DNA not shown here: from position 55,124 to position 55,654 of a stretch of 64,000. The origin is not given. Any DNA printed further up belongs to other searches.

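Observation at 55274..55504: Mini sigma-54: only the RpoN-box DNA-binding domain remains, as an intact coupled ORF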

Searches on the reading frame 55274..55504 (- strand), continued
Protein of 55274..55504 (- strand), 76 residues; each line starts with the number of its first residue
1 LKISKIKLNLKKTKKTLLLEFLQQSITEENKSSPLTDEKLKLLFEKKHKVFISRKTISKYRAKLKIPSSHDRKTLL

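Call 39: search_protein_families(library=pfam, proteins=[P0066, P0067, P0068, P0069, P0072, P0077, P0074, P0082, P0087, P0078], max_evalue=0.01)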
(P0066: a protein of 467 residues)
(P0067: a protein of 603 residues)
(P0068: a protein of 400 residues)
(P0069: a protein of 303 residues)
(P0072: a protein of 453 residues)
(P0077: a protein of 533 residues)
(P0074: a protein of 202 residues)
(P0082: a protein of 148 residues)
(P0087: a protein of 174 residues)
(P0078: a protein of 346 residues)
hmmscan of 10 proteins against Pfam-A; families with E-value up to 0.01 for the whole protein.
P0066 (467 aa): 11 families
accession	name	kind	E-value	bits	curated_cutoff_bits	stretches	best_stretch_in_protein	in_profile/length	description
PF04552.19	Sigma54_DBD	-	6.7e-67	224.6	22.8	7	402-462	101-160/160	Sigma-54, DNA binding domain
PF13565.12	HTH_32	-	1.7e-13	51.3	33.7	1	401-448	28-72/73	Homeodomain-like domain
PF08766.16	DEK_C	-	1.4e-08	34.9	24.8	0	403-442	3-41/54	DEK C terminal domain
PF13276.12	HTH_21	-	9.1e-08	32.7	28.1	0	307-336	25-54/60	HTH-like domain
PF24625.1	DUF7626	-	2.2e-06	27.8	27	0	304-325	18-39/55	Domain of unknown function (DUF7626)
PF13592.12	HTH_33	-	2.6e-05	24.2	25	0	365-392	8-35/60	Winged helix-turn helix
PF03020.21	LEM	-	0.00056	19.9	24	0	360-373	3-16/40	LEM domain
PF21517.3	HTH_Tnp_Tc3_2_like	-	0.00063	20.2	27.2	0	430-447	18-35/40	Transposable element Tc3 transposase, HTH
PF00550.31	PP-binding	-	0.0012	19.5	20.8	0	248-270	36-58/67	Phosphopantetheine attachment site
PF03948.19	Ribosomal_L9_C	-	0.0051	17.7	23.2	0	363-392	33-64/86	Ribosomal protein L9, C-terminal domain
PF17783.7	CvfB_WH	-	0.0086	16.3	22.9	0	52-78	2-28/58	CvfB-like winged helix domain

P0067 (603 aa): 10 families
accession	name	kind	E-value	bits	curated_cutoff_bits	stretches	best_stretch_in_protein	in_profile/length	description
PF04552.19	Sigma54_DBD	-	1e-85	285.8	22.8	9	364-418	102-158/160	Sigma-54, DNA binding domain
PF08461.16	HTH_12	-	2.7e-20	72.5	21.4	0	247-284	3-39/66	Ribonuclease R winged-helix domain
PF13276.12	HTH_21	-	1.1e-14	54.9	28.1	0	567-601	25-60/60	HTH-like domain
PF03020.21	LEM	-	3.5e-12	46.1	24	0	437-454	3-20/40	LEM domain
PF25318.1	WH_GDS1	-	7.4e-10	39.2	27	0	300-333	6-39/95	GDS1 winged helix domain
PF01498.24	HTH_Tnp_Tc3_2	-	5.3e-09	36.7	31.5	0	433-463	8-38/72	Transposase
PF09494.16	Slx4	-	1.6e-07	31.6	24.8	0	385-412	27-56/60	Slx4 endonuclease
PF01316.27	Arg_repressor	-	4.1e-07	30.1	27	0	483-531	3-50/70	Arginine repressor, DNA binding domain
PF01475.25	FUR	-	0.004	17.7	23.1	0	426-464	12-48/121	Ferric uptake regulator family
PF18762.7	Kinase-PolyVal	-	0.0046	17.4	27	0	302-336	86-119/160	Serine/Threonine/Tyrosine Kinase found in polyvalent proteins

P0068 (400 aa): 10 families
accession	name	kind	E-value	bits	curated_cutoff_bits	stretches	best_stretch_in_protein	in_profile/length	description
PF04552.19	Sigma54_DBD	-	3e-55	186.8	22.8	6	167-219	104-158/160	Sigma-54, DNA binding domain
PF08461.16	HTH_12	-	4.2e-17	62.3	21.4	1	348-386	3-41/66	Ribonuclease R winged-helix domain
PF13276.12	HTH_21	-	8.9e-12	45.5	28.1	0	364-395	26-58/60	HTH-like domain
PF01316.27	Arg_repressor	-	4.7e-10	39.5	27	0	343-389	5-50/70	Arginine repressor, DNA binding domain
PF01498.24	HTH_Tnp_Tc3_2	-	5e-10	39.9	31.5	0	355-394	10-49/72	Transposase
PF13565.12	HTH_32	-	7.9e-10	39.6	33.7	1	337-382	26-71/73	Homeodomain-like domain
PF03020.21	LEM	-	3.3e-06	27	24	0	301-316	5-20/40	LEM domain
PF07592.17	DDE_Tnp_ISAZ013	-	1.5e-05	24.6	26.9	0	357-391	21-55/308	Rhodopirellula transposase DDE domain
PF20075.5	DUF6471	-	0.00048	20.4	26.8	0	359-383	18-42/65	Domain of unknown function (DUF6471)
PF19657.4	DUF6160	-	0.0046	17.6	27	0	232-263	16-47/96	Family of unknown function (DUF6160)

P0069 (303 aa): 4 families
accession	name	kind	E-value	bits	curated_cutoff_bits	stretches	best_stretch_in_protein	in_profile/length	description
PF04552.19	Sigma54_DBD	-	2.8e-50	170.6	22.8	3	122-177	103-159/160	Sigma-54, DNA binding domain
PF13276.12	HTH_21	-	0.0019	18.9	28.1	0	146-177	27-59/60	HTH-like domain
PF13565.12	HTH_32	-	0.0023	18.9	33.7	0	219-289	2-73/73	Homeodomain-like domain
PF01316.27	Arg_repressor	-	0.0074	16.5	27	0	267-294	23-50/70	Arginine repressor, DNA binding domain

P0072 (453 aa): 1 family
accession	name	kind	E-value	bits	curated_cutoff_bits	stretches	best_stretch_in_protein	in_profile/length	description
PF04552.19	Sigma54_DBD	-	1.5e-47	161.7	22.8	5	162-216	105-159/160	Sigma-54, DNA binding domain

P0077 (533 aa): 1 family
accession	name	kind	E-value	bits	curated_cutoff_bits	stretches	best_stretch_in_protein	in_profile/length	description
PF04552.19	Sigma54_DBD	-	6e-35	120.8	22.8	3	289-344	104-159/160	Sigma-54, DNA binding domain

P0074 (202 aa): 1 family
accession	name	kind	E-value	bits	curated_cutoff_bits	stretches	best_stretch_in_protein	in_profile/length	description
PF04552.19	Sigma54_DBD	-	6.3e-21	75.2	22.8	2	144-201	103-159/160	Sigma-54, DNA binding domain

P0082 (148 aa): 2 families
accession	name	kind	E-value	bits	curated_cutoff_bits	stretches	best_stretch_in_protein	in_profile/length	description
PF04552.19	Sigma54_DBD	-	2.8e-39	134.9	22.8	1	3-148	17-160/160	Sigma-54, DNA binding domain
PF13936.12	HTH_38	-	0.0016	18.6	27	1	38-57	23-42/44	Helix-turn-helix domain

P0087 (174 aa): 6 families
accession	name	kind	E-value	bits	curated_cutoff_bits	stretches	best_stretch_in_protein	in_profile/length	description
PF04552.19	Sigma54_DBD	-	2.3e-38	131.9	22.8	1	22-173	9-159/160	Sigma-54, DNA binding domain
PF00356.27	LacI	-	0.00038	20.6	27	1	63-85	1-23/46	Bacterial regulatory proteins, lacI family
PF01381.28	HTH_3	-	0.00073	20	23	1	62-94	10-42/55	Helix-turn-helix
PF13384.12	HTH_23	-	0.0018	18.5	24.6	0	62-84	18-40/50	Homeodomain-like domain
PF12728.13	HTH_17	-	0.005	17.5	27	0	63-87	3-27/51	Helix-turn-helix domain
PF13443.12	HTH_26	-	0.0098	16.6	22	0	61-88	10-39/63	Cro/C1-type HTH DNA-binding domain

P0078 (346 aa): 2 families
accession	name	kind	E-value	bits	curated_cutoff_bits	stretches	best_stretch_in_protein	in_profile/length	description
PF04552.19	Sigma54_DBD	-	1.1e-35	123.2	22.8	1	179-343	2-159/160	Sigma-54, DNA binding domain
PF04963.19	Sigma54_CBD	-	2.7e-12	47.3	22.9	1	7-168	22-181/185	Sigma-54 factor, core binding domain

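Call 45: list_cluster_members(proteins=[window:55274-55504:-, P0020, P0055, P0013])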
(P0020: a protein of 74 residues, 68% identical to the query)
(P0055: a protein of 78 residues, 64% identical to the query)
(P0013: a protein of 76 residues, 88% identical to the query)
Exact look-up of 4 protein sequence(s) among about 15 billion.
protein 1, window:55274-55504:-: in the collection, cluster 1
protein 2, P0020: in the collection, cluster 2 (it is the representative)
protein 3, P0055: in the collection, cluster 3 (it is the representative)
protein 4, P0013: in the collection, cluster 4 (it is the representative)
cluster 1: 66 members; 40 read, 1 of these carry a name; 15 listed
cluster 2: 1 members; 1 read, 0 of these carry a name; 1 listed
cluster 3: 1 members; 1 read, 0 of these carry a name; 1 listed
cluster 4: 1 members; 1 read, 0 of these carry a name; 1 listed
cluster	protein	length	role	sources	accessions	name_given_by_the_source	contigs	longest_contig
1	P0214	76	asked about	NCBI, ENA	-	-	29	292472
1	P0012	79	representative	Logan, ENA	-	-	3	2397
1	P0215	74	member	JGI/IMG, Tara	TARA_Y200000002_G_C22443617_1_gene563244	strand:- start:190 stop:414 length:225 start_codon:yes stop_codon:yes gene_type:complete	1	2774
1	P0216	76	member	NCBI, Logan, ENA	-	-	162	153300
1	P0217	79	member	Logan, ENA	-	-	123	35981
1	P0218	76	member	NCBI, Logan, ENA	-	-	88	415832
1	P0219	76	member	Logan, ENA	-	-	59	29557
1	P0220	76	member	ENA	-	-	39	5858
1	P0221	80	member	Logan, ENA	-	-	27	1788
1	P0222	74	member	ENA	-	-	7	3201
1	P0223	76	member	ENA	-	-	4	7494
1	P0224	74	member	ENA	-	-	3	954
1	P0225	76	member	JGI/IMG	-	-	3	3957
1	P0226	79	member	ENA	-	-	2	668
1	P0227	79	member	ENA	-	-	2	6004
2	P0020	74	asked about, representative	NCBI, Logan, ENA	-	-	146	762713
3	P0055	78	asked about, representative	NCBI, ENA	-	-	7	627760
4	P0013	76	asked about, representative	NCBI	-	-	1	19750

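Call 49: find_homologous_proteins(query=P0082, max_evalue=1e-10)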
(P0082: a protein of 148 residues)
Query P0082 (148 aa): 1 proteins with E <= 1e-10 among 58 candidates.
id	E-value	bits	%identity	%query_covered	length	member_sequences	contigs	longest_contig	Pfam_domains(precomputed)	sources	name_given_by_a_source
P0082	1.7e-84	298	100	100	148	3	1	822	PF04552.20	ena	-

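Call 50: find_encoding_contigs(protein=P0082, flank=2000, max_places=3)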
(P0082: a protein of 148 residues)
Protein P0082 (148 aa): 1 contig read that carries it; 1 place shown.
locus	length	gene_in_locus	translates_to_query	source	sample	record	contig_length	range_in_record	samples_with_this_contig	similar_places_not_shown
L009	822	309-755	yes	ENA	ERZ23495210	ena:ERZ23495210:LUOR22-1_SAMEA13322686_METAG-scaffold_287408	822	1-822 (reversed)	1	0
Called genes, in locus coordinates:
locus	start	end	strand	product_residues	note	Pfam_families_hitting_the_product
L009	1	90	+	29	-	?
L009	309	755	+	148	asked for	PF04552:Sigma54_DBD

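Call 65: find_homologous_proteins(query=A2, max_evalue=0.001)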
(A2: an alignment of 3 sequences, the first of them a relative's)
Query A2 (3 sequences) (76 aa, profile of the alignment): 79 proteins with E <= 0.001 among 256 candidates.
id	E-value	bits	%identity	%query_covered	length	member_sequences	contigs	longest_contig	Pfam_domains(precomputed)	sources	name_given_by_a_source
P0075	2.7e-41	157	100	100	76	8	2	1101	PF04552.20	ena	-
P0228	2.8e-36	141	62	93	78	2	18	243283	PF04552.20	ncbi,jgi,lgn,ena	jgi:RNA polymerase sigma-54 factor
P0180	2.8e-36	141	62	93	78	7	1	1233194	PF04552.20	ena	-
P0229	1.1e-35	139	61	93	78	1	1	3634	PF04552.20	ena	-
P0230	1.3e-35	139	61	93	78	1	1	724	PF04552.20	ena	-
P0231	1.3e-35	139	62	93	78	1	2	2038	PF04552.20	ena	-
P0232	4.8e-35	137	61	93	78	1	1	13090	PF04552.20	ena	-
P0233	4.9e-35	137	62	93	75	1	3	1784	PF04552.20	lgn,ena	-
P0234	6.3e-35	137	61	93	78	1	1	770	PF04552.20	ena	-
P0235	7.2e-35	137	59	93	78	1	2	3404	PF04552.20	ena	-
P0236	1.3e-34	136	59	93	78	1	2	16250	PF04552.20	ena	-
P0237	2.6e-34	135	58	93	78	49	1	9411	PF04552.20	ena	-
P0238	8.2e-34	133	59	93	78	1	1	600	PF04552.20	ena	-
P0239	1.9e-33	132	58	93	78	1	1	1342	PF04552.20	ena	-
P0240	2.3e-33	132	65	93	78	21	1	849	PF04552.20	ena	-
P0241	3.1e-33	131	61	93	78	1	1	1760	PF04552.20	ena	-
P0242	3.5e-33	131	58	93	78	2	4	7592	PF04552.20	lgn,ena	-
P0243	4.2e-33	131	59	93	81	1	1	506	PF04552.20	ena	-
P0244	6.6e-33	130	58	93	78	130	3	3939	PF04552.20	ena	-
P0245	1.0e-32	130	61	93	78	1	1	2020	PF04552.20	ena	-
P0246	1.2e-32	130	62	93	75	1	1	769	PF04552.20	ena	-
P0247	2.8e-32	128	61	93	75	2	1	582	PF04552.20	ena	-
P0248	4.4e-32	128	58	93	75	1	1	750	PF04552.20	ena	-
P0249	4.6e-32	128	61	93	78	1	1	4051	PF04552.20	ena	-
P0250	5.2e-32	128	65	95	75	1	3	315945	PF04552.20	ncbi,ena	-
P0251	6.2e-32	127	65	93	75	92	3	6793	PF04552.20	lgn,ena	-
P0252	8.3e-32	127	61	93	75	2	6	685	PF04552.20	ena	-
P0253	9.0e-32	127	64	95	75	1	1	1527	PF04552.20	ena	-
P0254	9.6e-32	127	61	93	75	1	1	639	PF04552.20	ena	-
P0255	1.6e-31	126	63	95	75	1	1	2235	PF04552.20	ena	-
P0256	1.7e-31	126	66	96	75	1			PF04552.20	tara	tara:strand:- start:245 stop:472 length:228 start_codon:yes stop_codon:yes gene_type:complete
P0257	2.6e-31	125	58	93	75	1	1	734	PF04552.20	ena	-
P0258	2.7e-31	125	62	93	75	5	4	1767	PF04552.20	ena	-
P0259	5.1e-31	124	61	93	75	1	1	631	PF04552.20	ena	-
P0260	5.5e-31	124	62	93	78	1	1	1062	PF04552.20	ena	-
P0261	1.6e-30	123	62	93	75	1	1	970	PF04552.20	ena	-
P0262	1.7e-30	123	63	93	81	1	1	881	PF04552.20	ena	-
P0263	1.8e-29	119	59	93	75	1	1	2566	PF04552.20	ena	-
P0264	2.5e-29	119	61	93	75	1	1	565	PF04552.20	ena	-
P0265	3.6e-29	118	56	93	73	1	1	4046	PF04552.20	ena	-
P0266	4.5e-29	118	63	84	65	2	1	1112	PF04552.20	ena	-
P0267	5.4e-29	118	58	93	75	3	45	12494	PF04552.20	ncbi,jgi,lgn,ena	-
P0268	7.6e-29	117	58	93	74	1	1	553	PF04552.20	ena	-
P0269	3.3e-27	112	58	96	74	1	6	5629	PF04552.20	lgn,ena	-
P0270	3.3e-27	112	56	93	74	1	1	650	PF04552.20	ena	-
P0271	4.9e-27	112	56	93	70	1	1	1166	PF04552.20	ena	-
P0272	8.8e-27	111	58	93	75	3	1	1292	PF04552.20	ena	-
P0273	6.1e-26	108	60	96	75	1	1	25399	PF04552.20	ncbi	-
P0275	4.5e-23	99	58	87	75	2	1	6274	PF04552.20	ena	-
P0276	5.2e-23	99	55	87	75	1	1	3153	PF04552.20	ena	-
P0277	6.4e-23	98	55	87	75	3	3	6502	PF04552.20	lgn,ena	-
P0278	7.0e-23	98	56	87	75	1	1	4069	PF04552.20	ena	-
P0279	7.3e-23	98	56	87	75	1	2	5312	PF04552.20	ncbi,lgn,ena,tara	tara:strand:+ start:2323 stop:2550 length:228 start_codon:yes stop_codon:yes gene_type:complete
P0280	8.9e-23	98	55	87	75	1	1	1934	PF04552.20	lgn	-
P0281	1.5e-22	97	56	87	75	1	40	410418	PF04552.20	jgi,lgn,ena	jgi:RNA polymerase sigma-54 factor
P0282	1.7e-22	97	53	87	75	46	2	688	PF04552.20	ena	-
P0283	2.3e-22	97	56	87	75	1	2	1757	PF04552.20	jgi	jgi:RNA polymerase sigma-54 factor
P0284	2.3e-22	97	56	87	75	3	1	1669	PF04552.20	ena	-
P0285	9.1e-22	95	53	87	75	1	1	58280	PF04552.20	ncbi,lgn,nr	ncbi:hypothetical protein N9S29_00750 [SAR86 cluster bacterium]|nr:hypothetical protein [SAR86 clust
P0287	5.6e-21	92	53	87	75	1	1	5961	PF04552.20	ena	-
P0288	1.9e-19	87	52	87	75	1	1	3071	PF04552.20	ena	-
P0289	1.3e-18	85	62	49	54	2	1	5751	PF04552.20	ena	-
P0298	9.2e-9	53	51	75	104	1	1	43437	PF04552.20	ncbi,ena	-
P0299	1.5e-8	52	45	96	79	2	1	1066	PF04552.20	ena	-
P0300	8.6e-7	47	47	88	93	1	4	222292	PF04552.20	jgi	-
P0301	1.9e-5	42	46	74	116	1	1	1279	PF04552.20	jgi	jgi:RNA polymerase sigma-54 factor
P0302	1.5e-4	40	54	49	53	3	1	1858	PF04552.20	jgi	jgi:RNA polymerase sigma-54 factor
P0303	7.1e-4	37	43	61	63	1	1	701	PF04552.20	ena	-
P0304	8.3e-4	37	41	71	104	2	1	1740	PF04552.20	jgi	jgi:RNA polymerase sigma-54 factor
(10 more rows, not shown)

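Call 67: find_encoding_contigs(protein=P0180, flank=10000, max_places=2)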
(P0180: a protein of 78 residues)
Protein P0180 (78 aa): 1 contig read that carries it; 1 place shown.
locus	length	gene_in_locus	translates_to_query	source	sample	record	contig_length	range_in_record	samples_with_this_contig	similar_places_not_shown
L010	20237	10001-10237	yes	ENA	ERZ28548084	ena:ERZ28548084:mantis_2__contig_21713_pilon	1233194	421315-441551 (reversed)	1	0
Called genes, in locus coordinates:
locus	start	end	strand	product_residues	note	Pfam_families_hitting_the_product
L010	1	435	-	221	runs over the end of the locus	PF02167:Cytochrom_C1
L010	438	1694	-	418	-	PF00033:Cytochrome_B, PF13631:Cytochrom_B_N_2, PF00032:Cytochrom_B_C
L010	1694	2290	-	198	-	PF10399:UCR_Fe-S_N, PF00355:Rieske (weak)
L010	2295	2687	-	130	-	PF00380:Ribosomal_S9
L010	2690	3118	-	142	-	PF00572:Ribosomal_L13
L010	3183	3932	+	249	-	PF00089:Trypsin, PF13365:Trypsin_2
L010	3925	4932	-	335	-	PF00815:Histidinol_dh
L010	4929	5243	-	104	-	PF00815:Histidinol_dh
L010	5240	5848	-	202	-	PF01634:HisG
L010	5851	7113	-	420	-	PF00275:EPSP_synthase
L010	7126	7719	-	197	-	PF05494:MlaC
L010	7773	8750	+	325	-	PF01380:SIS, PF00571:CBS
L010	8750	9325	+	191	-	-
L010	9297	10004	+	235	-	PF00005:ABC_tran, PF13304:AAA_21 (faint), PF12399:BCA_ABC_TP_C (faint)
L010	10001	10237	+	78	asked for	PF04552:Sigma54_DBD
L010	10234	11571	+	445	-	PF03448:MgtE_N, PF14841:FliG_M (faint), PF00571:CBS (weak), PF01769:MgtE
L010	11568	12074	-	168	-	PF04093:MreD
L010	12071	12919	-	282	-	PF04085:MreC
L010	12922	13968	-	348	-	PF00022:Actin, PF06723:MreB_Mbl, PF00012:HSP70, PF11104:PilM_2 (faint), PF14450:FtsA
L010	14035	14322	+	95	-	PF02686:GatC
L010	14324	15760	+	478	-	PF01425:Amidase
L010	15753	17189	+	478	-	PF02934:GatB_N, PF02637:GatB_Yqey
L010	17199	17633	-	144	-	PF01575:MaoC_dehydratas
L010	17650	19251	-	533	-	PF00501:AMP-binding, PF13193:AMP-binding_C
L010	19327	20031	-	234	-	PF00899:ThiF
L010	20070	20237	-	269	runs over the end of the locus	PF17827:PrmC_N, PF10294:Methyltransf_16 (weak), PF05175:MTS, PF06325:PrmA, PF08242:Methyltransf_12 (weak), PF13649:Methyltransf_25, PF13847:Methyltransf_31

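Call 80: predict_structure(alignment_id=A3)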
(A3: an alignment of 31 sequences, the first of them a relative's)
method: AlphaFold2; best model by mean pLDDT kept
length: 78 residues; sequences in the alignment: 31
mean_pLDDT: 80.2   pTM: 0.62
mean pLDDT of the five models: 80.2, 79.0, 76.3, 73.2, 72.8
residues with pLDDT >= 90: 31; 70-90: 27; 50-70: 20; < 50: 0
segments of 3 or more residues with pLDDT < 50: none
pLDDT, mean of each block of 10 residues (from residue 1): 55 68 91 79 91 92 91 73
secondary structure, 60 per line:
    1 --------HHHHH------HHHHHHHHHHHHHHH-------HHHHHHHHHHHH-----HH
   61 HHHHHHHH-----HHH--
elements in order: H9-13 H20-34 H42-53 H59-68

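Call 83: fold_search(model_id=the predicted structure, library=pdb)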
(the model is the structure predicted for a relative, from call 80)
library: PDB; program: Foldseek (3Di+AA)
matches with E <= 10: 110; with E <= 0.001: 0
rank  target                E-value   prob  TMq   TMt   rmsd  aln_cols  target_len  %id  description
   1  9msf_M                6.8e-02  1.00  0.64  0.13   1.3        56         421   39  de novo SigN RNA polymerase transcription initiation intermediate with post-catalytic bEBP state (RPi1 closed ring) (released 2025-08-13)
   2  9msg_M                7.8e-02  1.00  0.59  0.11   1.9        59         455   37  De novo SigN RNA polymerase transcription initiation intermediate with bound SigN-RII (released 2025-08-13)
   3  7qxi_M                8.9e-02  1.00  0.63  0.14   1.8        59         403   39  Cryo-EM structure of RNA polymerase-sigma54 holo enzyme with promoter DNA closed complex (released 2022-11-09)
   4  2o8k_MODEL_1_A        9.6e-02  0.97  0.51  0.61   2.7        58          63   45  NMR Structure of the Sigma-54 RpoN Domain Bound to the-24 Promoter Element (released 2007-07-17)
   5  8f1k_M                1.2e-01  0.98  0.55  0.12   2.3        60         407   38  SigN RNA polymerase early-melted intermediate bound to full duplex DNA fragment dhsU36 (-12T) (released 2023-04-05)
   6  8f1j_M                1.5e-01  0.97  0.55  0.12   2.2        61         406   36  SigN RNA polymerase early-melted intermediate bound to mismatch DNA fragment dhsU36mm2 (-12A) (released 2023-04-05)
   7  5nwt_M                1.7e-01  0.97  0.54  0.11   2.3        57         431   33  Crystal Structure of Escherichia coli RNA polymerase - Sigma54 Holoenzyme complex (released 2017-09-13)
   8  9mse_M                2.0e-01  0.94  0.51  0.11   2.3        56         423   36  de novo SigN RNA polymerase transcription initiation intermediate with pre-catalytic bEBP state (RPi1 open ring) (released 2025-08-13)
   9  8f1i_M                2.3e-01  0.97  0.57  0.12   2.0        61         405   36  SigN RNA polymerase early-melted intermediate bound to mismatch fragment dhsU36mm1 (-12T) (released 2023-04-05)
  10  9msh_M                3.3e-01  0.98  0.63  0.14   1.4        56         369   39  de novo SigN RNA polymerase open complex (RPo) (released 2025-08-13)
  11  9q92_M                4.4e-01  0.91  0.60  0.13   2.0        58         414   40  CryoEM structure of bacterial transcription intermediate complex mediated by activator PspF containing nifH promoter D (released 2025-07-16)
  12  9q97_M                5.0e-01  0.93  0.62  0.13   1.9        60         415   38  CryoEM structure of bacterial transcription intermediate complex mediated by activator PspF containing nifH promoter D (released 2025-03-26)
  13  8red_M                1.0e+00  0.80  0.59  0.15   1.8        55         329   38  Cryo-EM structure of bacterial RNA polymerase-sigma54 initial transcribing complex - 8nt complex (released 2024-01-17)
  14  2ahq_MODEL_1_A        2.1e+00  0.30  0.49  0.55   2.6        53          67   40  Solution Structure of the C-terminal RpoN Domain of Sigma-54 from Aquifex aeolicus (released 2005-10-11)
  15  4bw8_B                2.8e+00  0.09  0.35  0.21   7.9        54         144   15  Calmodulin with small bend in central helix (released 2014-01-15)
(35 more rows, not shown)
